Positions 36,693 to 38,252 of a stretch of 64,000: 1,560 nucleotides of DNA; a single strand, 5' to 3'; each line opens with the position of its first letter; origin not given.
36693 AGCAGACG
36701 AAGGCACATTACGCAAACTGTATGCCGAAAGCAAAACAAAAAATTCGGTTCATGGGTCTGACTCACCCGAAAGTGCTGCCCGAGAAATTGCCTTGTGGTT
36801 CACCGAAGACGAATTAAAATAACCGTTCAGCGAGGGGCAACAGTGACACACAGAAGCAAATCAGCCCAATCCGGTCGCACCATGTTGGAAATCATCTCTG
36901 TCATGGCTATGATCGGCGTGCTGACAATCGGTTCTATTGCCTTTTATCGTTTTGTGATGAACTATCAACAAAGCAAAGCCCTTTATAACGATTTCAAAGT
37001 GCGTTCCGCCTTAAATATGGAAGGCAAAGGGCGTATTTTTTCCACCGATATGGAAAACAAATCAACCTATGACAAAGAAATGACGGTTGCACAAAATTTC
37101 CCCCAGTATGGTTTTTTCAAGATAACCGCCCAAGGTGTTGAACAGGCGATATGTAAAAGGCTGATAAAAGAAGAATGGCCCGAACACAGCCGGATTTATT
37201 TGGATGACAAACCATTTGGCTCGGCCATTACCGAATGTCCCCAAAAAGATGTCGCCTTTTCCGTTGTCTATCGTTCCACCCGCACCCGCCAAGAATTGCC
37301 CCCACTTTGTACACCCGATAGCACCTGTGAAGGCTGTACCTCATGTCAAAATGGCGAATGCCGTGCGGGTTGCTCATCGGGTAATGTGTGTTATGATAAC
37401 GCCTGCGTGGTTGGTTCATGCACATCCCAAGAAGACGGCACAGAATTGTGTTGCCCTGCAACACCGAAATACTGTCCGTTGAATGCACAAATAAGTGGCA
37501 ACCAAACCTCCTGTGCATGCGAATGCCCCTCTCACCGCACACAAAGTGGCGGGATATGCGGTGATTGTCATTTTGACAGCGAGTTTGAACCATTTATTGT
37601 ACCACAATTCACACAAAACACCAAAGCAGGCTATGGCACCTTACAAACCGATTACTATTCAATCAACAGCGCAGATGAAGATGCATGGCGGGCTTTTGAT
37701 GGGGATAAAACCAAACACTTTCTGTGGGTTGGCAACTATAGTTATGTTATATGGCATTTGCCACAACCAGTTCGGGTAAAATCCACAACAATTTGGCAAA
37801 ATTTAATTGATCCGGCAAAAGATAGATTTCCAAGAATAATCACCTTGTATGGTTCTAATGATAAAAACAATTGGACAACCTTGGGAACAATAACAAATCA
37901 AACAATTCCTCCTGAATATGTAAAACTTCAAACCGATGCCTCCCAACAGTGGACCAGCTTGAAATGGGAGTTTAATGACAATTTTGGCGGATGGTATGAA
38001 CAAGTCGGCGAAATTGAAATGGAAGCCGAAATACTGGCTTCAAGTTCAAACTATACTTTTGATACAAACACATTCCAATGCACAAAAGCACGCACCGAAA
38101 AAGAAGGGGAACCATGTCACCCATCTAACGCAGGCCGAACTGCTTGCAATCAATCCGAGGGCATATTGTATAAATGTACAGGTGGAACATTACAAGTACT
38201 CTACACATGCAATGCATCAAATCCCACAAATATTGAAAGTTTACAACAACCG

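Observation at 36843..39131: Giant cysteine-rich protein with a prepilin (class III) N-terminus and a discoidin-like lectin domain, located where mraZ would normally head the dcw cluster.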

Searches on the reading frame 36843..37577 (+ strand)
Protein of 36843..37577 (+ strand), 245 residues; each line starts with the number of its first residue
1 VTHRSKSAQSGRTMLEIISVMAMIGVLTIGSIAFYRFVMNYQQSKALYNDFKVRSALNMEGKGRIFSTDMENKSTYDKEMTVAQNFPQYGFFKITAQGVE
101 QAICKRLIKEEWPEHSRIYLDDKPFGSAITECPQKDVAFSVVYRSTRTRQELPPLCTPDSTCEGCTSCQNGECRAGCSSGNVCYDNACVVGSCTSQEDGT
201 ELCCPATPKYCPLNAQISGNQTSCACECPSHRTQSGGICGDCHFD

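Call 28: find_related_loci(query=A1, collection=genome_contigs, flank=10000)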
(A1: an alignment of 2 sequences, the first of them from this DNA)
Query A1 (205 aa) in genome_contigs; peptide patterns used: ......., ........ (x = any residue, [..] = any of these).
85 stretches matched a pattern; 1 encode a relative of the query (tblastn E <= 1e-3); 1 distinct loci.
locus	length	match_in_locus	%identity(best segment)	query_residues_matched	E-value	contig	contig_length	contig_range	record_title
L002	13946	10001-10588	27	8-204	3e-10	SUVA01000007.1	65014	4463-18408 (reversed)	MAG: Alphaproteobacteria bacterium isolate SIG60 NODE_10678_length_65014_cov_3.307596, whole genome shotgun sequence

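Call 68: predict_structure(alignment_id=A5)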
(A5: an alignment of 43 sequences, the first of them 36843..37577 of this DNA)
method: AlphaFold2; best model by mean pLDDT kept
length: 245 residues; sequences in the alignment: 43
mean_pLDDT: 73.9   pTM: 0.65
mean pLDDT of the five models: 73.9, 73.7, 71.0, 69.9, 64.3
residues with pLDDT >= 90: 71; 70-90: 87; 50-70: 50; < 50: 37
segments of 3 or more residues with pLDDT < 50: 208-218, 221-245
pLDDT, mean of each block of 10 residues (from residue 1): 57 79 91 92 93 86 54 69 69 92 95 92 87 93 81 82 79 77 70 70 56 44 43 40 33
secondary structure, 60 per line:
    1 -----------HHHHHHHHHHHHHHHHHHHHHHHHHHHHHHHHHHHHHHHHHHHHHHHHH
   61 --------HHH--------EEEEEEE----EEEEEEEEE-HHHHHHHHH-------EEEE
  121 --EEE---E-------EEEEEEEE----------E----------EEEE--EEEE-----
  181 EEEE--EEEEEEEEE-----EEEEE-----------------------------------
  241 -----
elements in order: H12-60 E80-86 E91-99 H101-109 E117-120 E123-125 E137-144 E166-169 E172-175 E181-184 E187-195 E201-205
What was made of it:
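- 36876..37022 (+): Alpha-1 helix, aa 12-60. It includes the 21-residue hydrophobic tract (aa 12-32) with Arg+1 and Glu+5. AF2 helix 12-60, pLDDT about 90 (call 68).
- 37023..37307 (+): Globular pilin head, aa 61-155: a beta-sheet packed on alpha-1, with the invariant Cys pair C104/C132. AF2 strands 80-144, pLDDT >90 over aa 90-140 (call 68).
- On Type IV pilin (class III signal peptide protein): AF2 gives helix 12-60 plus a sheet over 80-144, with core pLDDT >90 (call 68).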

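Call 104: find_related_loci(query=A5, collection=metagenome_contigs, flank=10000)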
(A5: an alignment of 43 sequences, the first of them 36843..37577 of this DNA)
Query A5 (245 aa) in metagenome_contigs; peptide patterns used: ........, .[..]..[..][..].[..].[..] (x = any residue, [..] = any of these).
600 stretches matched a pattern (row limit reached: there are more); 213 encode a relative of the query (tblastn E <= 1e-3); the best 80 are kept; 77 distinct loci.
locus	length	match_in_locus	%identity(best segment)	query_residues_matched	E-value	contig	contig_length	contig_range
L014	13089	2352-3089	24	6-245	2e-16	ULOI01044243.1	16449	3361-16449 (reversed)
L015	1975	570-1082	28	9-183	7e-16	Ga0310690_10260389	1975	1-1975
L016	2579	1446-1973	28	3-183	1e-15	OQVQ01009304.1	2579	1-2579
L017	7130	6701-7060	35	1-120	5e-14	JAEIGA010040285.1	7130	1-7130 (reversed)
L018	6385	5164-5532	29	1-119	1e-13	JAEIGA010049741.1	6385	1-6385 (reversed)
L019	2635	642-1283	22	6-207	2e-13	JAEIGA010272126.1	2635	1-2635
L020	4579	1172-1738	26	4-183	5e-13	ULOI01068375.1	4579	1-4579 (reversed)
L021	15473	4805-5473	24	9-212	8e-13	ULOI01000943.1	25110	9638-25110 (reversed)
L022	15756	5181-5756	26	4-209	3e-12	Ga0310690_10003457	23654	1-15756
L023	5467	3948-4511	24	7-188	3e-11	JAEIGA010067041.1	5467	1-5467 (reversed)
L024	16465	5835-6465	34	1-112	8e-11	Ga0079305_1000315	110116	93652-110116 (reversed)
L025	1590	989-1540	26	4-211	6e-11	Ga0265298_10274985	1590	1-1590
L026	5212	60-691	33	6-112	3e-10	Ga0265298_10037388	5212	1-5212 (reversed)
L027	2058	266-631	30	6-125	7e-10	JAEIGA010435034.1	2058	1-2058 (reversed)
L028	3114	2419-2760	28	1-112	1e-9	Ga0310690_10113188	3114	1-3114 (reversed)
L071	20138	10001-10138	46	3-47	3e-7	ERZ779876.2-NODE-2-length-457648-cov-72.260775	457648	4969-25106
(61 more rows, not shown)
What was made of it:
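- Tried and rejected: It was repeated with A5 (call 104).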

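Call 108: search_protein_families(library=pfam, proteins=[L071:324-1964:+, L071:1983-3257:+, L071:3214-4812:+, L071:4822-6492:+, L071:6504-7631:+, L071:7634-8209:+, L071:8279-8848:+, L071:9992-10582:+, L071:10661-11623:+, L071:74-358:+], max_evalue=0.01)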
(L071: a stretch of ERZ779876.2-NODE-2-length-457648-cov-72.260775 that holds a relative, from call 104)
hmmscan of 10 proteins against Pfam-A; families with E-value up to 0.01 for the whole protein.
L071:324-1964:+ (546 aa): 3 families
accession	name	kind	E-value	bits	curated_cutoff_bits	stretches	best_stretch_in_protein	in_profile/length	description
PF00263.26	Secretin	-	3.8e-16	59.6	27.5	1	355-533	1-168/169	Bacterial type II and III secretion system protein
PF07655.18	Secretin_N_2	-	0.00087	20.2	23.4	1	210-257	39-88/91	Secretin N-terminal domain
PF03958.22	Secretin_N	-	0.0049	17.5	28.2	0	241-280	15-61/69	Bacterial type II/III secretion system short domain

L071:1983-3257:+ (424 aa): 1 family
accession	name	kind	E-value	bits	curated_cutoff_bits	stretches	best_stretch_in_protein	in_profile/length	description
PF06864.17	PAP_PilO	-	3.7e-11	43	26.7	1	33-423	3-419/419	Pilin accessory protein (PilO)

L071:3214-4812:+ (532 aa): 0 families

L071:4822-6492:+ (556 aa): 3 families
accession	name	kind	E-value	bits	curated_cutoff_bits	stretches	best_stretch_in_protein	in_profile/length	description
PF00437.27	T2SSE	-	2.5e-65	221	24.9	1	140-545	10-370/370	Type II/IV secretion system protein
PF25199.1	nSTAND_NTPase5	-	0.0038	17.5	34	1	292-326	45-79/145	Novel STAND NTPase 5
PF13173.12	AAA_14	-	0.0059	17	27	0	291-342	5-43/129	AAA domain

L071:6504-7631:+ (375 aa): 1 family
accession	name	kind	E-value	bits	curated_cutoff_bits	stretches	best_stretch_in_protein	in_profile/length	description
PF00482.28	T2SSF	-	5.7e-26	91.4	25.2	2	242-363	1-123/125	Type II secretion system (T2SS), protein F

L071:7634-8209:+ (191 aa): 2 families
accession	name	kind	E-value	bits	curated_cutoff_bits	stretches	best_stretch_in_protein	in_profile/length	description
PF05307.16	Bundlin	-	5e-07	30.5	22.3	1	41-143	5-106/151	Bundlin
PF08805.16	PilS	-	0.0008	19.9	22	1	49-136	8-92/138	PilS N terminal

L071:8279-8848:+ (189 aa): 2 families
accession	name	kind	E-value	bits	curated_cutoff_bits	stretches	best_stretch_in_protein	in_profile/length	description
PF08805.16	PilS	-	2.5e-17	63.7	22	1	44-182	4-133/138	PilS N terminal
PF05307.16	Bundlin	-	2.2e-13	51.2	22.3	1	41-180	6-138/151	Bundlin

L071:9992-10582:+ (196 aa): 2 families
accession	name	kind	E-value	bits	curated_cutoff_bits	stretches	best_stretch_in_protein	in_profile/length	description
PF08805.16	PilS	-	5.3e-13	49.6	22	1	50-189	9-133/138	PilS N terminal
PF05307.16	Bundlin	-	9.4e-12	45.8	22.3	1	46-182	10-134/151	Bundlin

L071:10661-11623:+ (320 aa): 4 families
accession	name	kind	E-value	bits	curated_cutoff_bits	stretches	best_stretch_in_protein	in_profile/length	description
PF00437.27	T2SSE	-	1.2e-28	100.3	24.9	1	90-239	120-261/370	Type II/IV secretion system protein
PF13401.12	AAA_22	-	0.0011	19.7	27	1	112-171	6-64/130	AAA domain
PF00931.28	NB-ARC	-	0.0029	17.3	23.5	1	102-253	10-167/248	NB-ARC domain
PF13191.12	AAA_16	-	0.0082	17.1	32.6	0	107-218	19-136/167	AAA ATPase domain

L071:74-358:+ (94 aa): 1 family
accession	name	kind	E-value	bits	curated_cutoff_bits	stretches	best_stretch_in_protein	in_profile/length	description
PF10671.14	TcpQ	-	1.4e-17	63.9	27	1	10-86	2-78/80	Toxin co-regulated pilus biosynthesis protein Q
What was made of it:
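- On Type IVb subclass: The associated machinery has TcpQ and PilO (call 108).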

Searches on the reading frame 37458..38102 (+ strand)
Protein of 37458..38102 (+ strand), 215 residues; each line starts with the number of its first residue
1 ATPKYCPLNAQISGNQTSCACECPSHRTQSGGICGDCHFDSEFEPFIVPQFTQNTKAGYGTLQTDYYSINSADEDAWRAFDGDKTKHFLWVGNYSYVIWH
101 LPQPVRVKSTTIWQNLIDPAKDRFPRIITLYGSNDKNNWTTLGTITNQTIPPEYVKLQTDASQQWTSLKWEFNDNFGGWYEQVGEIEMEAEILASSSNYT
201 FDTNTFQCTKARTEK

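Call 19: search_protein_families(library=pfam, proteins=[window:37566-38081:+], max_evalue=10)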
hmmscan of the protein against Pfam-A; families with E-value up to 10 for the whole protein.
seq(172 aa): 3 families
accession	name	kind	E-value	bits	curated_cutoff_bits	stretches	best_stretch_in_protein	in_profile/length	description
PF22633.2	F5_F8_type_C_2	-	0.023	15.7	27.8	1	43-119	2-79/91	NedA-like, galactose-binding domain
PF19177.5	DUF5859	-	0.12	13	25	1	91-148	38-94/162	Family of unknown function (DUF5859)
PF06240.19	COXG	-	0.18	11.9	22.2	1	107-153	77-121/140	Carbon monoxide dehydrogenase subunit G (CoxG)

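Call 52: find_homologous_proteins(query=A3, max_evalue=0.00001)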
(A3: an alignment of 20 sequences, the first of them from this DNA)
Query A3 (20 sequences) (210 aa, profile of the alignment): 35 proteins with E <= 0.00001 among 1872 candidates.
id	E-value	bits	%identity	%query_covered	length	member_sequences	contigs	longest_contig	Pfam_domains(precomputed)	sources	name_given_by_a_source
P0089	3.1e-66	241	28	74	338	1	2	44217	PF00754.32,PF07738.20,PF22633.4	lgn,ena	-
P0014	2.1e-58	215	30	100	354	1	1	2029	-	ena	-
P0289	2.0e-43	166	23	73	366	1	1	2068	PF00754.32,PF22633.4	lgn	-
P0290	4.1e-37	146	28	34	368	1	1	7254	PF00754.32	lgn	-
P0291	6.4e-37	145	33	23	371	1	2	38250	-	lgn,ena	-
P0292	1.8e-35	140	30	47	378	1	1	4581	PF00754.32,PF22633.4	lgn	-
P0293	4.0e-31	126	30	53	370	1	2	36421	PF00754.32,PF22633.4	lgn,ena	-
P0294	2.2e-27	114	25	47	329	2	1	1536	PF00754.32,PF22633.4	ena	-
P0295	4.4e-27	113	28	49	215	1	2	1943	PF00754.32,PF07738.20,PF22633.4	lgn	-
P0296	1.6e-24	105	23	70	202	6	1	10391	-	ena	-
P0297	1.4e-23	102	37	9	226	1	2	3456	PF00754.32,PF22633.4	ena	-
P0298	8.4e-22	96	27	80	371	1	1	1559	PF00754.32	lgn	-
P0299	2.5e-21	94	25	54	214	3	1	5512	-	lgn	-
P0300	7.3e-21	93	29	37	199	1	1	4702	PF00754.32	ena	-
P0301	3.8e-20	91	25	44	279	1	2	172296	-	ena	-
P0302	4.9e-20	90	29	42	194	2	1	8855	PF00754.32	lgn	-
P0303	6.1e-20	90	30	43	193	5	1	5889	PF00754.32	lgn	-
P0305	3.1e-18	84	28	35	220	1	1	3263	PF00754.32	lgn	-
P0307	6.8e-18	83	32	36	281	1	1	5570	PF00754.32,PF22633.4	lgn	-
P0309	1.6e-17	82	21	72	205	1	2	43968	PF00754.32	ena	-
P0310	1.3e-16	79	29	34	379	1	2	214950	PF00754.32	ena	-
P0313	2.0e-14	72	26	51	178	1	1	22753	PF00754.32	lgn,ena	-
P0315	8.8e-14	70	31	30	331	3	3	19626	PF00754.32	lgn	-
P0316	3.5e-13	68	25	45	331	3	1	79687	PF00754.32,PF24135.2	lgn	-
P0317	1.6e-12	66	21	58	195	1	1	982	PF00754.32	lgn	-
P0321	1.8e-6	46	36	31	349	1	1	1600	PF22633.4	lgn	-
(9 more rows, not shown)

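Call 53: search_solved_structures(query=A3, max_evalue=1, show_alignments=2)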
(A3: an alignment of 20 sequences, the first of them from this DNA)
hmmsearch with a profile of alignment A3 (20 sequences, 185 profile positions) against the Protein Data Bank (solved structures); distinct sequences matched with E-value up to 1: 52.
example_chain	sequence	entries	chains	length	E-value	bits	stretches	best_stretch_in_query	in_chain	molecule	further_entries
7nsn_A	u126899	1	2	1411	2.7e-22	82.8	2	46-167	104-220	GH92 alpha-1,2-mannosidase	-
2jd9_A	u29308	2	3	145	5.2e-06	29.7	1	37-169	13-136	YECBM32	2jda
4a42_A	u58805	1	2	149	7.4e-05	26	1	44-166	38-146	ALPHA-N-ACETYLGLUCOSAMINIDASE FAMILY PROTEIN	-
7wdt_A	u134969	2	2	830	7.9e-05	25.9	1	51-161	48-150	Beta-N-acetylhexosaminidase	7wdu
6z14_JJJ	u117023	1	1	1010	0.00011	25.4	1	51-161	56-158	Beta-N-acetylhexosaminidase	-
6yxz_JJJ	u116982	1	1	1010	0.00011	25.4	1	51-161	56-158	Beta-N-acetylhexosaminidase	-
3f2z_A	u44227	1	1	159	0.00015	25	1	39-171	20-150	uncharacterized protein BF3579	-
8c5g_A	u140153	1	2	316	0.00018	24.7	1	82-131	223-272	Neuropilin-1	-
9s56_A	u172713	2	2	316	0.00018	24.7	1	82-131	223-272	Neuropilin-1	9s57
2qqi_A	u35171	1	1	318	0.00018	24.7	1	82-131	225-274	Neuropilin-1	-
9eou_A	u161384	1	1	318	0.00018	24.7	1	82-131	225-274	Neuropilin-1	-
2qqm_A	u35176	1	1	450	0.0006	23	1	82-131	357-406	Neuropilin-1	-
2j7m_A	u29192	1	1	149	0.00077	22.6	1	37-153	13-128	HYALURONIDASE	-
2j1a_A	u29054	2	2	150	0.00078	22.6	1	37-153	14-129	HYALURONIDASE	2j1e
2kd7_A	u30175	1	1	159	0.0011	22.2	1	39-169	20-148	Putative chitobiase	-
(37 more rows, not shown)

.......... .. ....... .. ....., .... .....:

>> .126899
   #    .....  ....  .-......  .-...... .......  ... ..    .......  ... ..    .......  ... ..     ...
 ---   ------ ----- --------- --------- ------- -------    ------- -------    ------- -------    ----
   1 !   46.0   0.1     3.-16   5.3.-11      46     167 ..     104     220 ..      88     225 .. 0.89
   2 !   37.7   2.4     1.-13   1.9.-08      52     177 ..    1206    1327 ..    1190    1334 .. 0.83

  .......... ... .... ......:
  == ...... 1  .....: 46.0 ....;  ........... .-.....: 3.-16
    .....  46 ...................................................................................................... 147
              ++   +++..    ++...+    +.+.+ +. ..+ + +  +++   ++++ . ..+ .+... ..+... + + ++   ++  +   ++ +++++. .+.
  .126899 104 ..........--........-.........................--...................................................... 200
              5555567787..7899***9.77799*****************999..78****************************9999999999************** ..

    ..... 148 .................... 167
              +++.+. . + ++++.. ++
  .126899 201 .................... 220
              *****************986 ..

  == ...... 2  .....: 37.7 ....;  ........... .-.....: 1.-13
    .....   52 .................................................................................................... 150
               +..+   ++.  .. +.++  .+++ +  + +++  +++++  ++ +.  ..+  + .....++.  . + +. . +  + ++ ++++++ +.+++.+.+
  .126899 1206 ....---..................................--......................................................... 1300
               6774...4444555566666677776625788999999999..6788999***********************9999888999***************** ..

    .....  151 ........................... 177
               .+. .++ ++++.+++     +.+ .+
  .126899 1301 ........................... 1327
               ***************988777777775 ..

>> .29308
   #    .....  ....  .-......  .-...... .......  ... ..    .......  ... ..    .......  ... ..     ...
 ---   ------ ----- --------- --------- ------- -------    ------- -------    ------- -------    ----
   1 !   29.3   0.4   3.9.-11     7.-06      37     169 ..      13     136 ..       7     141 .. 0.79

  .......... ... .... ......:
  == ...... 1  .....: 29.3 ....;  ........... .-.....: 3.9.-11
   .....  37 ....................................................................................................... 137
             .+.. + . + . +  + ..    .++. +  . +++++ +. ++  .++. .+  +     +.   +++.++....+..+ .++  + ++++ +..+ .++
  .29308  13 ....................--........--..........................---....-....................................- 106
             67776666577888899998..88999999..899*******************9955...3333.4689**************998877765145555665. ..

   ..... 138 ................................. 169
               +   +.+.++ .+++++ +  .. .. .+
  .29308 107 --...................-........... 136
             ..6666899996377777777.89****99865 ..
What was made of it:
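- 37572..38078 (+): F5/8 type C (discoidin / CBM32) beta-sandwich, aa 244-412; it contains no Cys. Family profile against PDB: GH92 CBM32 domains 7nsn E 2.7e-22, YeCBM32 5e-6, also neuropilin and factor VIII C2 (call 53).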

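Call 54: search_protein_families(library=pfam, alignment_id=A3, max_evalue=1)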
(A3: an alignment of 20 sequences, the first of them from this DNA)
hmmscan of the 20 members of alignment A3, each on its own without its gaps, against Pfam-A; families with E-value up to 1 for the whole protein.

A. member 1, seq(210 aa): 2 families
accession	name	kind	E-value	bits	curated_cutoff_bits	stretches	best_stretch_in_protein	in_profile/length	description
PF22633.2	F5_F8_type_C_2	-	0.051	14.6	27.8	1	79-155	2-79/91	NedA-like, galactose-binding domain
PF06240.19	COXG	-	0.27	11.4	22.2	1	143-189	77-121/140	Carbon monoxide dehydrogenase subunit G (CoxG)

B. families by the number of members that match (of 20 scanned): 12 families
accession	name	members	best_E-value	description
PF00754.31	F5_F8_type_C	19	2e-12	F5/8 type C domain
PF22633.2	F5_F8_type_C_2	18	3.9e-12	NedA-like, galactose-binding domain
PF07738.19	Sad1_UNC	4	6.7e-07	Sad1 / UNC-like C-terminal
PF08191.17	LRR_adjacent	1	0.004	LRR adjacent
PF16391.11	DUF5000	1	0.0052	Domain of unknown function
PF23944.1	DUF7278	1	0.059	Profilin-like domain of unknown function (DUF7278)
PF24517.2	CBM96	1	0.066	Carbohydrate-binding module family 96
PF24135.1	DUF7402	1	0.077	Domain of unknown function (DUF7402)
PF18998.6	Flg_new_2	1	0.084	Divergent InlB B-repeat domain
PF21352.3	Zn_ribbon_Thio2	1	0.15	Thioredoxin 2, N-terminal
PF06240.19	COXG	1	0.27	Carbon monoxide dehydrogenase subunit G (CoxG)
PF10767.14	YbjO_DH-like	1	0.3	Inner membrane protein YbjO, dehydrogenase-like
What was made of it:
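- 37572..38078 (+): PF00754 hits 19/20 family members (call 54).
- On F5/8 type C (discoidin) / CBM32: Its family does better: PF00754 in 19/20 members (best 2e-12), and the profile against PDB gives 2.7e-22 (calls 53, 54).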

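Call 93: search_protein_families(library=phrogs, proteins=[window:37458-38102:+], max_evalue=0.001)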
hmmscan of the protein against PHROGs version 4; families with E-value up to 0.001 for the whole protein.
window:37458-38102:+ (215 aa): 2 families
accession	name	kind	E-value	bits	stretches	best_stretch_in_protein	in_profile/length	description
phrog_16348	-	unknown function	9.9e-07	28.4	1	45-156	429-544/818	-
phrog_10667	-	unknown function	2.1e-05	24.2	1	48-169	179-294/718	-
